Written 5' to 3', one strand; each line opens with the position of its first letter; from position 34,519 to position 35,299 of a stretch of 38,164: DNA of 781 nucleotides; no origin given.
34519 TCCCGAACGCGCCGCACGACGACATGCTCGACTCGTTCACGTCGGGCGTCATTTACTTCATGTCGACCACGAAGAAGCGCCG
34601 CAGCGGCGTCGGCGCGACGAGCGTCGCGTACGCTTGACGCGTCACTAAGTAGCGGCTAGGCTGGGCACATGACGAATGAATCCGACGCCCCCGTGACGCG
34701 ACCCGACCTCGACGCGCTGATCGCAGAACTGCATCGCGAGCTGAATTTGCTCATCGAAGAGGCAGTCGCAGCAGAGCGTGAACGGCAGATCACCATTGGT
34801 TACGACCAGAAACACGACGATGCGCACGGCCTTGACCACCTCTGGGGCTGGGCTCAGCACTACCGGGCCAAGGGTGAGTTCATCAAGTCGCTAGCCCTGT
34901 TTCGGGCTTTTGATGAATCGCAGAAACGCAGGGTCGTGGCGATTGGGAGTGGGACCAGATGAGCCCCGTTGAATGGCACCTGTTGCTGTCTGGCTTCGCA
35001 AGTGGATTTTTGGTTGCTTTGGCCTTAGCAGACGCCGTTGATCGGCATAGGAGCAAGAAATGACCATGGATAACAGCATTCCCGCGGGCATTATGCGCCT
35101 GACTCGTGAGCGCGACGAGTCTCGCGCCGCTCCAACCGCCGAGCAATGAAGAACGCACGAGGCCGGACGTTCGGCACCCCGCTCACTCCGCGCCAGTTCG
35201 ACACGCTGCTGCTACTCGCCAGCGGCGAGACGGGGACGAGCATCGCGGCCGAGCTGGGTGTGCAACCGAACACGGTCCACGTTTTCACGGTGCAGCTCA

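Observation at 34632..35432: Cassette 1: a promoter-bearing, compositionally foreign four-gene unit inserted between terminase and portal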

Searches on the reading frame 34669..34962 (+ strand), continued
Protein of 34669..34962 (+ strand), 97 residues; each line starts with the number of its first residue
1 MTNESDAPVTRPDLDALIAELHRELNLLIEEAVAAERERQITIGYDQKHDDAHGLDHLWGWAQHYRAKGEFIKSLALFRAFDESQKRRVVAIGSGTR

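Call 65: fold_search(model_id=the predicted structure, library=viral)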
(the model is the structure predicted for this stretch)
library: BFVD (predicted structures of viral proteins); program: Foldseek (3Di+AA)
matches with E <= 10: 159; with E <= 0.001: 0
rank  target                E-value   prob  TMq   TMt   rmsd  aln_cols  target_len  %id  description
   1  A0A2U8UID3            1.8e-03  1.00  0.62  0.24   0.5        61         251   39  (no name in the UniProt tables at hand)
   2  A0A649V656            5.6e-03  1.00  0.58  0.73   1.2        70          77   41  (no name in the UniProt tables at hand)
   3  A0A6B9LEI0            1.2e-02  1.00  0.51  0.21   8.4        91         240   25  Uncharacterized protein [Microbacterium phage Matzah]
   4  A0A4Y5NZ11            2.3e-02  1.00  0.62  0.42   0.9        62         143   31  (no name in the UniProt tables at hand)
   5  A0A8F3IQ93            7.3e-02  1.00  0.48  0.18   5.4        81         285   22  (no name in the UniProt tables at hand)
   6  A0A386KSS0            9.8e-02  1.00  0.57  0.37   9.9       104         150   21  Uncharacterized protein [Microbacterium phage ValentiniPuff]
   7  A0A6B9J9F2            4.7e-01  0.99  0.67  0.23   2.3        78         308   10  Uncharacterized protein [Vibrio phage vB_VchM_Kuja]
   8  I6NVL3                6.7e-01  0.63  0.40  0.15   8.1        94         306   20  LysM domain-containing protein [Burkholderia phage DC1]
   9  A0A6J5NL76            8.0e-01  0.41  0.32  0.13  20.1        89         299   22  Uncharacterized protein [uncultured Caudovirales phage]
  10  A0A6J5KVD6            1.1e+00  0.69  0.41  0.54  14.6        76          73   12  Uncharacterized protein [uncultured Caudovirales phage]
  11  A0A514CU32            1.1e+00  0.35  0.34  0.38  10.6        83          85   12  Uncharacterized protein [Achromobacter phage vB_AxyP_19-32_Axy10]
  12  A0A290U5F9            1.7e+00  0.28  0.33  0.17  16.2        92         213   15  OrfA (Fragment) [Cryphonectria hypovirus 1]
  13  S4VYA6                1.9e+00  0.35  0.39  0.40   9.7        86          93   15  Uncharacterized protein [Pandoravirus dulcis]
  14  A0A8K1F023            1.9e+00  0.35  0.41  0.14   8.7        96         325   22  (no name in the UniProt tables at hand)
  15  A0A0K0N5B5            2.0e+00  0.30  0.38  0.13  11.7       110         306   12  Uncharacterized protein [Tsukamurella phage TIN2]
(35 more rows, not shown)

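Call 66: find_encoding_contigs(protein=P0003, flank=3000, max_places=4)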
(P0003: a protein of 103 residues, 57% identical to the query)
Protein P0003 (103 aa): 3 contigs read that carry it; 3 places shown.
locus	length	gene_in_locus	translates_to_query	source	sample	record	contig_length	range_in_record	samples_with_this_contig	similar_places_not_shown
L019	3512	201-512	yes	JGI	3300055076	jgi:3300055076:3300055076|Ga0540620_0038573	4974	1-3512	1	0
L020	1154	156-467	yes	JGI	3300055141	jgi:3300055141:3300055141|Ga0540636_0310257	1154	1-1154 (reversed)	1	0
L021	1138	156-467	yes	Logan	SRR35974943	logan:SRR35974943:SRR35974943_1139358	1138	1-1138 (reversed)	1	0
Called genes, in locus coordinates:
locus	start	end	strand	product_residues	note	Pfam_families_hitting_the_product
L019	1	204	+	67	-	?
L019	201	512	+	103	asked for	-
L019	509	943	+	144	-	-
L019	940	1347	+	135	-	-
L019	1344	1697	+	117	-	-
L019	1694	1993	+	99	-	-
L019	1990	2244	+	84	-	PF00462:Glutaredoxin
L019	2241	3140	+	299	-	PF13671:AAA_33, PF25109:HAD_PNKP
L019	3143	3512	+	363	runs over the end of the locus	PF09511:RNA_lig_T4_1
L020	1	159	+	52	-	?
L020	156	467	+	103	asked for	-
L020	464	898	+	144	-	-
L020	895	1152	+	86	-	?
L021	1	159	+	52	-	?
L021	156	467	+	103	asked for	-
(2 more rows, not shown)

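Call 67: find_encoding_contigs(protein=P0002, flank=3000, max_places=4)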
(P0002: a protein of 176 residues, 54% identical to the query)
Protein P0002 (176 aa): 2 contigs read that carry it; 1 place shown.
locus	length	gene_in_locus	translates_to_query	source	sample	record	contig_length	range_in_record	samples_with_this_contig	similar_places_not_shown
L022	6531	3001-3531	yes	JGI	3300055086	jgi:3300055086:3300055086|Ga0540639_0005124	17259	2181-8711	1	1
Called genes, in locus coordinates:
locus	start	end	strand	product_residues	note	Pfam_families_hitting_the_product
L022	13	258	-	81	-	PF13560:HTH_31, PF01381:HTH_3 (weak)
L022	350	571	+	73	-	-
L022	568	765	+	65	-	-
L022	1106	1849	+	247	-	PF09669:Phage_pRha, PF03374:ANT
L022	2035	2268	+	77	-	-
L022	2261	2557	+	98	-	-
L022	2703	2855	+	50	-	-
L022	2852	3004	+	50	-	-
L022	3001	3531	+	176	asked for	-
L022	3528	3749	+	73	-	PF00196:GerE (weak)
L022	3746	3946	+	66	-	-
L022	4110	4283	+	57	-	-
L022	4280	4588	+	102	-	-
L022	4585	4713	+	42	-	-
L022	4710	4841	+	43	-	-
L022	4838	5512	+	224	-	PF09588:YqaJ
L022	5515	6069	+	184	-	-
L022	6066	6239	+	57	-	-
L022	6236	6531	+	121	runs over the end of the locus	-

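Call 69: search_protein_families(library=pfam, proteins=[L022:3528-3749:+, L022:3746-3946:+, L022:2852-3004:+, L019:509-943:+, L019:1-204:+], max_evalue=0.05)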
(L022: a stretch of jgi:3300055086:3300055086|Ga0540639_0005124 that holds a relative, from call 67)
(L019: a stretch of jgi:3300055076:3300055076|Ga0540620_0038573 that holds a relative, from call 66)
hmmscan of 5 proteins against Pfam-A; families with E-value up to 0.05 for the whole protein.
L022:3528-3749:+ (73 aa): 2 families
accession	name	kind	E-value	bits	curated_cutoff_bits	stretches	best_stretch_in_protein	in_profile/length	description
PF00196.25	GerE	-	5.9e-07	29.5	23.5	1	11-66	2-57/57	Bacterial regulatory proteins, luxR family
PF13384.12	HTH_23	-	0.0034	17.6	24.6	1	13-37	4-28/50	Homeodomain-like domain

L022:3746-3946:+ (66 aa): 0 families

L022:2852-3004:+ (50 aa): 0 families

L019:509-943:+ (144 aa): 1 family
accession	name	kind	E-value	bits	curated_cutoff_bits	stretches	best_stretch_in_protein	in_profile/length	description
PF24623.2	Phage_zn_bind_8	-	0.012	15.7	24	1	10-43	14-49/57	Putative DNA-binding phage zinc finger domain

L019:1-204:+ (67 aa): 1 family
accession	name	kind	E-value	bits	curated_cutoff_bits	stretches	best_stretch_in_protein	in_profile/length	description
PF01012.27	ETF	-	0.022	15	26.7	1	14-63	75-124/181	Electron transfer flavoprotein domain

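Call 70: find_encoding_contigs(protein=P0004, flank=2500, max_places=3)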
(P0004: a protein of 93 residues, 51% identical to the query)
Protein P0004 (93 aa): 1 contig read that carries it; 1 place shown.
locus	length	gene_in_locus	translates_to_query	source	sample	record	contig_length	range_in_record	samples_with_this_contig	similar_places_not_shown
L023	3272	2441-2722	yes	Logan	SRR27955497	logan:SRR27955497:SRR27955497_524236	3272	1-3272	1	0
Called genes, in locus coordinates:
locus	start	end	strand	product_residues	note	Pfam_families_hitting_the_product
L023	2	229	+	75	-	?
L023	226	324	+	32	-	-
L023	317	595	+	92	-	-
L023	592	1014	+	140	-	-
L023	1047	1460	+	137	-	-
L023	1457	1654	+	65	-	-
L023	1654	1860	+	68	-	-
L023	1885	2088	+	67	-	-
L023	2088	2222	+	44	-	-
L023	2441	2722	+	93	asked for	-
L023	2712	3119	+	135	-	-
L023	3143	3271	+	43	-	?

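Call 71: find_encoding_contigs(protein=P0006, flank=2500, max_places=3)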
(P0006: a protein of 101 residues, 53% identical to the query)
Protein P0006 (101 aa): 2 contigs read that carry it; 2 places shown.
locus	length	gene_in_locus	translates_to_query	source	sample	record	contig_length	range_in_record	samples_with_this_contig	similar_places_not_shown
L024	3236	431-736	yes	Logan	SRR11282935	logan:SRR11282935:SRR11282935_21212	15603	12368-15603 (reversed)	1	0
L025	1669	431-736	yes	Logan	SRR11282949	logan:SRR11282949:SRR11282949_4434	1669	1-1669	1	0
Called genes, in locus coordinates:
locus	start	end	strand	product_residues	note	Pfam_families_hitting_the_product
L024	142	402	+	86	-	-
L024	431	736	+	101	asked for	-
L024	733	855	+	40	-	-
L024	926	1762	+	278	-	PF00589:Phage_integrase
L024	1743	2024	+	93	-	-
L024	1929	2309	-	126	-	-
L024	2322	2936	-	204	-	-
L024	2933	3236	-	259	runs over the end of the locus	PF13884:Peptidase_S74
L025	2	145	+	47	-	?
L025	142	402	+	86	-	-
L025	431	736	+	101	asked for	-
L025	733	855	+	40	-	-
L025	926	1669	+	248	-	?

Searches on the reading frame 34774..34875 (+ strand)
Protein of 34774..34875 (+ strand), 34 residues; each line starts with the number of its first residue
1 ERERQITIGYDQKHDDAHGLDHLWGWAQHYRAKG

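Call 75: find_related_loci(query=A7, collection=viral_contigs, flank=3000)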
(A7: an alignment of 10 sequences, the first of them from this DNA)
Query A7 (34 aa) in viral_contigs; peptide patterns used: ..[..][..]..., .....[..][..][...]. (x = any residue, [..] = any of these).
171 stretches matched a pattern; 15 encode a relative of the query (tblastn E <= 1e-3); 15 distinct loci.
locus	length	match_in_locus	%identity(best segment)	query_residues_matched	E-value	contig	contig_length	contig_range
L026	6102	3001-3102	65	1-34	7e-11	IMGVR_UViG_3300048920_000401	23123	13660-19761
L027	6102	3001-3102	59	1-34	2e-10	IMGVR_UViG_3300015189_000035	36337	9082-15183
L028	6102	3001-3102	59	1-34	8e-10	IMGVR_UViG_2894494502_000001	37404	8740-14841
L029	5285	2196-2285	57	1-30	2e-9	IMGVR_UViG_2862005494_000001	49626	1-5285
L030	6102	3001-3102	59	1-34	7e-9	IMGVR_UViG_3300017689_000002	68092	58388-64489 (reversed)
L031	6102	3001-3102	53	1-34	4e-7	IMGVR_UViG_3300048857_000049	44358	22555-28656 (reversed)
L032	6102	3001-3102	50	1-34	7e-7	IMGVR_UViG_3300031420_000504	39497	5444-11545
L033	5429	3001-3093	55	1-27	1e-6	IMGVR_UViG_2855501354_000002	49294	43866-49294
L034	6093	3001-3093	52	1-27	7e-6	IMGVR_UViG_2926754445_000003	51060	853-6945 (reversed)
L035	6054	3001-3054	67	1-18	1e-5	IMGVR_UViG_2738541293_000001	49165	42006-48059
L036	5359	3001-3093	55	1-27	1e-5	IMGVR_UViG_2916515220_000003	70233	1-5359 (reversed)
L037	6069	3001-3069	57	1-23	2e-5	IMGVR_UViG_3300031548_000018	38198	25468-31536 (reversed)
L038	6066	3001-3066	59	9-30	2e-5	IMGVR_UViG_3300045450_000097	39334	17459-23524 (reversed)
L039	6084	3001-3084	54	1-28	5e-5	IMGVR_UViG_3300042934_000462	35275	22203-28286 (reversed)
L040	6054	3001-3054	67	1-18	5e-5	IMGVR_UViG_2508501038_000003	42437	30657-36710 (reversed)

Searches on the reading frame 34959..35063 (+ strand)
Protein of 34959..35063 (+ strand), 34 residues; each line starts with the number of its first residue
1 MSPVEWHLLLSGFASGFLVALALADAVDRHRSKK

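Call 7: search_protein_families(library=pfam, proteins=[window:34959-35063:+], max_evalue=0.1)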
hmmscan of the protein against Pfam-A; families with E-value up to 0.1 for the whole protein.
window:34959-35063:+ (34 aa): 0 families

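Call 8: search_protein_families(library=phrogs, proteins=[window:34959-35063:+], max_evalue=0.1)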
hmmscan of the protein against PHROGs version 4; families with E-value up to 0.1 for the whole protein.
window:34959-35063:+ (34 aa): 0 families

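Call 15: search_protein_families(library=ncbifam, proteins=[window:34959-35063:+], max_evalue=1)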
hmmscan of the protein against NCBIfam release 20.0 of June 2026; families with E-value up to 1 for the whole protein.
window:34959-35063:+ (34 aa): 1 family
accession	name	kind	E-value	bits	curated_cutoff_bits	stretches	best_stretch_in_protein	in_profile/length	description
NF009776.0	PRK13275.1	equivalog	0.16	11.3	64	1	10-24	45-59/70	tetrahydromethanopterin S-methyltransferase subunit F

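Call 16: search_protein_families(library=padloc, proteins=[window:34959-35063:+], max_evalue=1)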
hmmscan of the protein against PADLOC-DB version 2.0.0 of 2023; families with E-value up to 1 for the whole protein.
window:34959-35063:+ (34 aa): 0 families

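Call 98: search_dna_similar(query=window:34959-35060:+, collection=phages, mode=protein, max_evalue=10, max_rows=8)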
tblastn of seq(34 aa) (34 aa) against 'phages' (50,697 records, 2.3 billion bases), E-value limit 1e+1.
No match.

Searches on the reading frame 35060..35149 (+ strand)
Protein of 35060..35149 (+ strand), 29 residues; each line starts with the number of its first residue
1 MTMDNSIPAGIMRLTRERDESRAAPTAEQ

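Call 7: search_protein_families(library=pfam, proteins=[window:35060-35149:+], max_evalue=0.1)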
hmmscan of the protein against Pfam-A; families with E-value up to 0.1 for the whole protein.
window:35060-35149:+ (29 aa): 1 family
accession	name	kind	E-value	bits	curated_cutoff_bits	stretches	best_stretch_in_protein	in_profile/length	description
PF12312.13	NeA_P2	-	0.067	13.1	25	1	6-24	130-148/258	Nepovirus subgroup A polyprotein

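Call 8: search_protein_families(library=phrogs, proteins=[window:35060-35149:+], max_evalue=0.1)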
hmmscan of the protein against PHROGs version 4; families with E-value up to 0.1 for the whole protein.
window:35060-35149:+ (29 aa): 0 families

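Call 15: search_protein_families(library=ncbifam, proteins=[window:35060-35149:+], max_evalue=1)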
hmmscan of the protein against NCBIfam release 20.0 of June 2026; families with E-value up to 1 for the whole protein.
window:35060-35149:+ (29 aa): 0 families

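Call 16: search_protein_families(library=padloc, proteins=[window:35060-35149:+], max_evalue=1)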
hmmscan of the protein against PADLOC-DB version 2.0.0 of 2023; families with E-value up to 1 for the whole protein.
window:35060-35149:+ (29 aa): 0 families

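Call 99: search_dna_similar(query=window:35060-35146:+, collection=phages, mode=protein, max_evalue=10, max_rows=8)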
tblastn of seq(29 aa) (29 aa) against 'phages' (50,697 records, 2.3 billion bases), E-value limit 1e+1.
No match.
